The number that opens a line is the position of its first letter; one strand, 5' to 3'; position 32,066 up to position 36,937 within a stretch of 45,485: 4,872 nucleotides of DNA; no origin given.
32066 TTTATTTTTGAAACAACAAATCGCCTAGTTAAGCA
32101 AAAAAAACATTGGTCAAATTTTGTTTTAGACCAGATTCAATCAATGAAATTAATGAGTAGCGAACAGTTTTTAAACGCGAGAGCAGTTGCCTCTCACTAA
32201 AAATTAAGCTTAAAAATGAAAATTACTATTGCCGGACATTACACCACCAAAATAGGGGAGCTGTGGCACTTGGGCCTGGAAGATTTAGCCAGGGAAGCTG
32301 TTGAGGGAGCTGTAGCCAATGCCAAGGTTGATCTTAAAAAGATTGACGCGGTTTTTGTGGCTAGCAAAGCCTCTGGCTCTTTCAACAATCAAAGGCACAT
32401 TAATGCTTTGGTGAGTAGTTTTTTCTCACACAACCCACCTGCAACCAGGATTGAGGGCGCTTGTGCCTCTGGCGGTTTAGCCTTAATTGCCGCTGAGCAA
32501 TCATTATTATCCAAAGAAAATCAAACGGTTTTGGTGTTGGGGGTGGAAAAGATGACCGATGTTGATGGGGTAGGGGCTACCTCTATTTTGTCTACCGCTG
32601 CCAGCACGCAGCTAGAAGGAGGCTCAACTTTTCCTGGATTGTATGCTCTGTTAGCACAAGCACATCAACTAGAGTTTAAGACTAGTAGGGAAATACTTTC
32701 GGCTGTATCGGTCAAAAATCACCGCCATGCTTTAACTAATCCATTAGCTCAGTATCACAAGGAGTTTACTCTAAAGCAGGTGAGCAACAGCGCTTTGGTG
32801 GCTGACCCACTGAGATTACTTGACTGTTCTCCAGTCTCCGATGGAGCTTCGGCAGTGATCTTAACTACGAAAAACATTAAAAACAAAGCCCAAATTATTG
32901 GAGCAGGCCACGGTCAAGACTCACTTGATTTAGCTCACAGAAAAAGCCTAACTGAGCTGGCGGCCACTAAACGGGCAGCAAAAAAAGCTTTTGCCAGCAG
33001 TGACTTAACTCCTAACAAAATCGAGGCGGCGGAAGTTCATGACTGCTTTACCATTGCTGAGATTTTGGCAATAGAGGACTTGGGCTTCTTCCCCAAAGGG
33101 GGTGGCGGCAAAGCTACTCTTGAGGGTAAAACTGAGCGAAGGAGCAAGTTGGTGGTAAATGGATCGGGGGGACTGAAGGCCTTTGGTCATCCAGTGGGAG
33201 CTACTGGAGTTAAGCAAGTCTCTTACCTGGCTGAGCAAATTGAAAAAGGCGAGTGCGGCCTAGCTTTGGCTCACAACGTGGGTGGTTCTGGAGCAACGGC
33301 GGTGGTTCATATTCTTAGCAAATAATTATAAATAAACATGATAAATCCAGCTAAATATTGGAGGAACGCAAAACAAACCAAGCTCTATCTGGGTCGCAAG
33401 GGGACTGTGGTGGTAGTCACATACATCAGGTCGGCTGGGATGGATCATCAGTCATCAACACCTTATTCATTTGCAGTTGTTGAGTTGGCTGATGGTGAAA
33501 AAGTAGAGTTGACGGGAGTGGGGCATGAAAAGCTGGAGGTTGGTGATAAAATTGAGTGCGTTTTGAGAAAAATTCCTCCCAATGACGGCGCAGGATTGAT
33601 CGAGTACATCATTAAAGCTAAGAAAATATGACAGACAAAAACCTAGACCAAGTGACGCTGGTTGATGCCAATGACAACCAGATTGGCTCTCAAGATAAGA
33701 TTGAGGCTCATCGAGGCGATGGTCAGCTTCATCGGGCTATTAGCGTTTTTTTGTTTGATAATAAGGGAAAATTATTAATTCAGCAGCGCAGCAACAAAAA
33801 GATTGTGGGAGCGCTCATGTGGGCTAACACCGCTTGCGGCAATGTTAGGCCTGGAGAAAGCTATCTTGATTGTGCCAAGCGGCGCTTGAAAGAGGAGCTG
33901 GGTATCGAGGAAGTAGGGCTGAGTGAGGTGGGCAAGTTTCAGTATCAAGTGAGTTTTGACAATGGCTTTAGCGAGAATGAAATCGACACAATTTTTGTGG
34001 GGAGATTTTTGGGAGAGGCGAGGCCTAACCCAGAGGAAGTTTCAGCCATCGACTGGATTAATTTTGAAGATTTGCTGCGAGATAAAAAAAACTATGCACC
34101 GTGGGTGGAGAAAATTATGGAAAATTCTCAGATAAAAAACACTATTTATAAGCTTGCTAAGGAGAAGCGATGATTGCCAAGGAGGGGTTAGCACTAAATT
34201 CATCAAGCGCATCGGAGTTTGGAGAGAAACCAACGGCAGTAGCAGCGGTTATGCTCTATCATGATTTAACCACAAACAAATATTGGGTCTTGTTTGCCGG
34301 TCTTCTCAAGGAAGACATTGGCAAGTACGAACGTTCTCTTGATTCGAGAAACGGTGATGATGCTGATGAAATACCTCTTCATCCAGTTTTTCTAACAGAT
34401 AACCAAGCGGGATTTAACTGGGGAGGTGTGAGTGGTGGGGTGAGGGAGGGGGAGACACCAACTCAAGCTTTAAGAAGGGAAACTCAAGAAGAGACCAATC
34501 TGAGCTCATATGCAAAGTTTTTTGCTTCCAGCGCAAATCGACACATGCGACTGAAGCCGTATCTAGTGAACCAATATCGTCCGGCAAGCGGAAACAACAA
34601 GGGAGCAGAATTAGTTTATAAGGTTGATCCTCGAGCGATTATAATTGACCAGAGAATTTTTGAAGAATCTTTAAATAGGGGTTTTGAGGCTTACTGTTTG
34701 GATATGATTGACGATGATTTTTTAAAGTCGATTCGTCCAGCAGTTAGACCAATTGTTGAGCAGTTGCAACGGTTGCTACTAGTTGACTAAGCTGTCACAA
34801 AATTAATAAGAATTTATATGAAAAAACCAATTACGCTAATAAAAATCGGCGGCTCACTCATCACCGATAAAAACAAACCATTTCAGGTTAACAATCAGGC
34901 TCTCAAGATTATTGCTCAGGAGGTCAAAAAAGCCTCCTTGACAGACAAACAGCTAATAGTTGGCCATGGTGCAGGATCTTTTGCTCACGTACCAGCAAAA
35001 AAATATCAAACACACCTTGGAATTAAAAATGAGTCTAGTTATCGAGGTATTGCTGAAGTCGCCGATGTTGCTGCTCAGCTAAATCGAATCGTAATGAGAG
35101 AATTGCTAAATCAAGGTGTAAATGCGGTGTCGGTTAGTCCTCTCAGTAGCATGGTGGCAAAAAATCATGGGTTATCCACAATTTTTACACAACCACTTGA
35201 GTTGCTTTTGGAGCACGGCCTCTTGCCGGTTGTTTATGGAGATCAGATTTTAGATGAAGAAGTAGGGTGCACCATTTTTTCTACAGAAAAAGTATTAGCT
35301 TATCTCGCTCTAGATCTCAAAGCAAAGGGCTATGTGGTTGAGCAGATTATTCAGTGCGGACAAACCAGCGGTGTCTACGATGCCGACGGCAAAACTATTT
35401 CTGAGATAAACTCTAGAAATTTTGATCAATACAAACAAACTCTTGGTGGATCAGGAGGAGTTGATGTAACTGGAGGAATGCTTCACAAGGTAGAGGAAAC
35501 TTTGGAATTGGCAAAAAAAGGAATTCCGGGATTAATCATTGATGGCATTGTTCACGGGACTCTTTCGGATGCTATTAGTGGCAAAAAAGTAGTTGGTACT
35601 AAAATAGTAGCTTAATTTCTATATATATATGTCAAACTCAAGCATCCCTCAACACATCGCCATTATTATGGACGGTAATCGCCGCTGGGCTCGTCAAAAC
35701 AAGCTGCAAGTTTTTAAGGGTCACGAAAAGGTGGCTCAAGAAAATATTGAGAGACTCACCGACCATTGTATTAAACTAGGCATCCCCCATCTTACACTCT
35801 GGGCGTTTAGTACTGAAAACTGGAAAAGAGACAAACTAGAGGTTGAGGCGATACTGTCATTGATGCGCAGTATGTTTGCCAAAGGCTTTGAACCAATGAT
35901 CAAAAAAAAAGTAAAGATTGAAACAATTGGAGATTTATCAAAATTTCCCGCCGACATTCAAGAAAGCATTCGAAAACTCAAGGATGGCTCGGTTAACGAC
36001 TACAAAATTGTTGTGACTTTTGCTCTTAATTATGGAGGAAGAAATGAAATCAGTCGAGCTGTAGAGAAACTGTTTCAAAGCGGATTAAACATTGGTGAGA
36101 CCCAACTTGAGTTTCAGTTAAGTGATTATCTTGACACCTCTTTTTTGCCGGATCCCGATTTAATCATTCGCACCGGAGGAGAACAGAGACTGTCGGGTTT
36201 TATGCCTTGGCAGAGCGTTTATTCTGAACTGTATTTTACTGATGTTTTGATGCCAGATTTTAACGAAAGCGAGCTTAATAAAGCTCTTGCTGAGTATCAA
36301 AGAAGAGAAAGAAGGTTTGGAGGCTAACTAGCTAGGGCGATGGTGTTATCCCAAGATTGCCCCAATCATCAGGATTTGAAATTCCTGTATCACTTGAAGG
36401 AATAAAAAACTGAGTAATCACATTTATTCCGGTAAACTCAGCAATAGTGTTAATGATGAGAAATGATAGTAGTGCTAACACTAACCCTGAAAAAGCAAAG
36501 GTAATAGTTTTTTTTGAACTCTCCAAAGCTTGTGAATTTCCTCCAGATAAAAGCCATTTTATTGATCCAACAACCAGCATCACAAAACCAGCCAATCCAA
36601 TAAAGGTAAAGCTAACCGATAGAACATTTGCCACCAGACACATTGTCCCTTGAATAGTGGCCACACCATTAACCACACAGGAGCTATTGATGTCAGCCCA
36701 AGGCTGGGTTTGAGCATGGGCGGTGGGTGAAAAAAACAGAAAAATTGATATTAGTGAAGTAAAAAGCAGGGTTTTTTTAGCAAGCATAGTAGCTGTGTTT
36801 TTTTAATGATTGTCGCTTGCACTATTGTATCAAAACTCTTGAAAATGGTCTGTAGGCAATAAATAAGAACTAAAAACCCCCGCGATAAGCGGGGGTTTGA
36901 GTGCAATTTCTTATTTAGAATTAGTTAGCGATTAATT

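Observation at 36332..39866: Seven tandem, highly diverged VirB2/TrbC-like pilin paralogs, 20 kb away from the T4SS core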

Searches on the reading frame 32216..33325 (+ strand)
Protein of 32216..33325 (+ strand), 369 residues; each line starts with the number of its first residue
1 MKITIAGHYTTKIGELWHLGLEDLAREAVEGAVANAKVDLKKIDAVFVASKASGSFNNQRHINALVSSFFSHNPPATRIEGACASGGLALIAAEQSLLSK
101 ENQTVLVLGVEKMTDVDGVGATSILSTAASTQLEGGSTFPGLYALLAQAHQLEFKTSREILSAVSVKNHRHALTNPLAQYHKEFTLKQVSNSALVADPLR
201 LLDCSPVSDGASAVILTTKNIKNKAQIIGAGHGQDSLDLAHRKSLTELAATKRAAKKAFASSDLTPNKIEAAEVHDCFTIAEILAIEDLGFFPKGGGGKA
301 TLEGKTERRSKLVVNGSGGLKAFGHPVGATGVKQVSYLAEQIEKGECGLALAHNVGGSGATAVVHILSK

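Call 8: search_protein_families(library=pfam, proteins=[window:32216-33325:+], max_evalue=0.001)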
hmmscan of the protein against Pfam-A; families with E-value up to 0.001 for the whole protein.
window:32216-33325:+ (369 aa): 5 families
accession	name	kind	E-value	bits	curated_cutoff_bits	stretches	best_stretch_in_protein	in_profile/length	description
PF22691.2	Thiolase_C_1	-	1.8e-30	106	28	1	232-369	2-144/144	Thiolase C-terminal domain-like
PF00108.29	Thiolase_N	-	1.7e-22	80.5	26.4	1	5-219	3-259/260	Thiolase, N-terminal domain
PF02803.24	Thiolase_C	-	1.2e-10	41.5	27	1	252-364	25-121/123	Thiolase, C-terminal domain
PF00109.32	ketoacyl-synt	-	8.7e-06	26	20.8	1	58-126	149-217/252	Beta-ketoacyl synthase, N-terminal domain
PF08545.16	ACP_syn_III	-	0.00012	22.3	24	0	79-115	3-39/80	3-Oxoacyl-[acyl-carrier-protein (ACP)] synthase III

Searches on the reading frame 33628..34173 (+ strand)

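Call 8: search_protein_families(library=pfam, proteins=[window:33628-34173:+], max_evalue=0.001)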
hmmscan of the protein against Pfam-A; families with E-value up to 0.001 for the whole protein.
window:33628-34173:+ (181 aa): 2 families
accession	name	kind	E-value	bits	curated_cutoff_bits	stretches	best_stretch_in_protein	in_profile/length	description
PF00293.34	NUDIX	-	1.6e-24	86.9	21.1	1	34-161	2-128/134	NUDIX domain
PF14815.12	NUDIX_4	-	0.00018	21.7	35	1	40-164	2-111/113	NUDIX domain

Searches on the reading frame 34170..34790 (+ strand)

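Call 8: search_protein_families(library=pfam, proteins=[window:34170-34790:+], max_evalue=0.001)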
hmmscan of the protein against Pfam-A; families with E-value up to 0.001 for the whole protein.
window:34170-34790:+ (206 aa): 1 family
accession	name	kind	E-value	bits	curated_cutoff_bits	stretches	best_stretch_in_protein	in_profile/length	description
PF00293.34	NUDIX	-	1.1e-07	32.3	21.1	1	81-112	29-59/134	NUDIX domain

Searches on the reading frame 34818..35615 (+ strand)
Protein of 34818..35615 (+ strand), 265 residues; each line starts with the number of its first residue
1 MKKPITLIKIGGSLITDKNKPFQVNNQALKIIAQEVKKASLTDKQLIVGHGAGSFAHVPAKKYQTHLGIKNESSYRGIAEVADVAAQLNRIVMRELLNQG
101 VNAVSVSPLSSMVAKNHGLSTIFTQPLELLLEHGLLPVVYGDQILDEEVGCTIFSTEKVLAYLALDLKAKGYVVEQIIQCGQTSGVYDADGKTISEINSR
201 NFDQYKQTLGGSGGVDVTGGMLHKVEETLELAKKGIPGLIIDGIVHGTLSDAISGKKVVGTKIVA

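Call 8: search_protein_families(library=pfam, proteins=[window:34818-35615:+], max_evalue=0.001)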
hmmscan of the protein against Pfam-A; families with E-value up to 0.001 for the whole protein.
window:34818-35615:+ (265 aa): 1 family
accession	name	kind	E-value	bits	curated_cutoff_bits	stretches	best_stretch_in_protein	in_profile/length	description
PF00696.33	AA_kinase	-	5.1e-35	121.7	24.9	1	5-242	2-234/234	Amino acid kinase family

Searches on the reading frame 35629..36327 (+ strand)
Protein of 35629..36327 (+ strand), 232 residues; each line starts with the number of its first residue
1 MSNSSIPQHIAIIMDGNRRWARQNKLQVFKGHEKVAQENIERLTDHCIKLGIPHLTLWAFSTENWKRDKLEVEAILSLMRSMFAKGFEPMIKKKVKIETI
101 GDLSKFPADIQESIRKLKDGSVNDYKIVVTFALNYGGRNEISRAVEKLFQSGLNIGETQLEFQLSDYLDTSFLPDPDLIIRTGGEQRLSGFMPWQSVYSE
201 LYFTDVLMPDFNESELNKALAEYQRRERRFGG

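Call 8: search_protein_families(library=pfam, proteins=[window:35629-36327:+], max_evalue=0.001)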
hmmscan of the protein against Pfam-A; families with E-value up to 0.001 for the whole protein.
window:35629-36327:+ (232 aa): 1 family
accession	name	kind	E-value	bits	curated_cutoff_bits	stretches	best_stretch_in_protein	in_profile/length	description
PF01255.24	Prenyltransf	-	3e-74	249.7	27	1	13-231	1-219/219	Putative undecaprenyl diphosphate synthase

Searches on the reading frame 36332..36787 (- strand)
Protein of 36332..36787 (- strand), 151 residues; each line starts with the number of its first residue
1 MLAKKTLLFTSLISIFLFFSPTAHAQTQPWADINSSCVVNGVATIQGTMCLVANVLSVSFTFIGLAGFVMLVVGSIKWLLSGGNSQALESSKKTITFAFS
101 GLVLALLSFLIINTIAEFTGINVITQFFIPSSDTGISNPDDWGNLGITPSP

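Call 3: search_protein_families(library=pfam, proteins=[window:36332-36787:-], max_evalue=1)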
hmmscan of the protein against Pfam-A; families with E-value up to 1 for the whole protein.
window:36332-36787:- (151 aa): 4 families
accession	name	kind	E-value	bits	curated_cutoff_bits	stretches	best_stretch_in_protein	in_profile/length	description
PF18895.5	T4SS_pilin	-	0.00042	20.8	26.6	1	63-114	20-70/71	Type IV secretion system pilin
PF04306.18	DUF456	-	0.018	15.8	29.4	1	47-124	13-93/139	Protein of unknown function (DUF456)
PF24961.1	NfeD_membrane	-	0.029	14.8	26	1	10-111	29-117/119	NfeD integral membrane domain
PF11239.13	DUF3040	-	0.87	10.3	24.7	0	37-75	45-82/84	Protein of unknown function (DUF3040)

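Call 20: search_solved_structures(query=A1, max_evalue=10, show_alignments=2)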
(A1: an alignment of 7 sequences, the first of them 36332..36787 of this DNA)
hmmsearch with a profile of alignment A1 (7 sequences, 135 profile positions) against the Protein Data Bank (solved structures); distinct sequences matched with E-value up to 10: 8.
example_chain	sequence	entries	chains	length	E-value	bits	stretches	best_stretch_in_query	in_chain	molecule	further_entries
9hmf_O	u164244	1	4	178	0.24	14.5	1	52-83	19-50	Flagellar protein FliL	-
5yq7_T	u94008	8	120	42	0.85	12.8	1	41-75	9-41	Alpha subunit of light-harvesting 1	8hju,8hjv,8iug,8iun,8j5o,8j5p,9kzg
6vd7_A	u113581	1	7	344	6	10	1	21-66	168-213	Pannexin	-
9bz7_A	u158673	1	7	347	6.3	9.9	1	15-66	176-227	Pannexin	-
9bz8_A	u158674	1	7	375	7.2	9.8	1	15-66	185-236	Pannexin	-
5v57_A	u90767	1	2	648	7.3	9.7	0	90-133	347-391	Smoothened homolog,Flavodoxin,Smoothened homolog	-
5v56_A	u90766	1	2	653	7.5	9.7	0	90-133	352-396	Smoothened homolog,Flavodoxin,Smoothened homolog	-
6uzy_A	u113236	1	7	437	9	9.4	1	15-66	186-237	Pannexin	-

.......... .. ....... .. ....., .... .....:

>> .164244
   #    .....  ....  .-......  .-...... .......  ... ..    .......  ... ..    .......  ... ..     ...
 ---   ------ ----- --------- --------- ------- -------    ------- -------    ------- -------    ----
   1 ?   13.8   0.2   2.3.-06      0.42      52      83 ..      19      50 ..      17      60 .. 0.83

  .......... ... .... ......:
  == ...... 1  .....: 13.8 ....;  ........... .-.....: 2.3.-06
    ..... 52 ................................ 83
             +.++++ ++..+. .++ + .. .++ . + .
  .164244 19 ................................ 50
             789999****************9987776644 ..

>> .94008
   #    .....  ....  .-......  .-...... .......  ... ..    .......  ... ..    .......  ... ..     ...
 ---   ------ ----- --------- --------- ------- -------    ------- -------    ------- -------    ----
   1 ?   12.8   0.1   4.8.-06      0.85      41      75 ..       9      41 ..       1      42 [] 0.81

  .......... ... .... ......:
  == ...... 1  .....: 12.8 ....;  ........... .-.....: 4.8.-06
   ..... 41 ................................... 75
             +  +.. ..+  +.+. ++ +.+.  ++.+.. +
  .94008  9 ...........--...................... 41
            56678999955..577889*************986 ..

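Call 21: find_homologous_proteins(query=A1, max_evalue=0.001)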
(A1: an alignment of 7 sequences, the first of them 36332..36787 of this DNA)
Query A1 (7 sequences) (151 aa, profile of the alignment): 311 proteins with E <= 0.001 among 8000 candidates; the best 120 are listed.
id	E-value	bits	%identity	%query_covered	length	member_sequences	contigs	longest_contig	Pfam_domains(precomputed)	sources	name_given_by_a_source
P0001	7.4e-49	183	27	49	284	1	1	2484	PF18895.6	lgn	-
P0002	1.8e-48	182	26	48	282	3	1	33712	PF18895.6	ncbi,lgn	-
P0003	2.3e-42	162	24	42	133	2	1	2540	PF18895.6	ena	-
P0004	1.6e-34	137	100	100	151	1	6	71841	-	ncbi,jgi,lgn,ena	jgi:hypothetical protein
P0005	3.0e-33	132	22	44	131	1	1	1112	PF18895.6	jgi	-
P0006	7.6e-31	125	26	51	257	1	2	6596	PF18895.6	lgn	-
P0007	8.4e-31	125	25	35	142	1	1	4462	PF18895.6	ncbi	-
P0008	1.7e-30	124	25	34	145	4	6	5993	PF18895.6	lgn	-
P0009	6.3e-29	119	-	-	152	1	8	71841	-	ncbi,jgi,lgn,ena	-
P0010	1.5e-28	117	25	70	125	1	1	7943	PF18895.6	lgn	-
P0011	4.5e-28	116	30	40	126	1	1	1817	PF18895.6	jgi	jgi:hypothetical protein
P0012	1.2e-27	114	75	94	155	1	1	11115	-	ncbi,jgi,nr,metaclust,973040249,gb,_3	ncbi:MAG: hypothetical protein XD95_0236 [Microgenomates bacterium 39_7]|nr:MAG: hypothetical protei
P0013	1.6e-27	114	23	64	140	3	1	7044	PF18895.6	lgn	-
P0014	2.3e-27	113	28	56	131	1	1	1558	PF18895.6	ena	-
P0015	6.1e-27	112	23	64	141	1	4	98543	PF18895.6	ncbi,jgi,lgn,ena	-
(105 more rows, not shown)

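Call 54: search_protein_families(library=ncbifam, proteins=[window:36332-36787:-], max_evalue=0.01)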
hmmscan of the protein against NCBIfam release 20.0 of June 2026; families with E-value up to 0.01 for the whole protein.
window:36332-36787:- (151 aa): 0 families
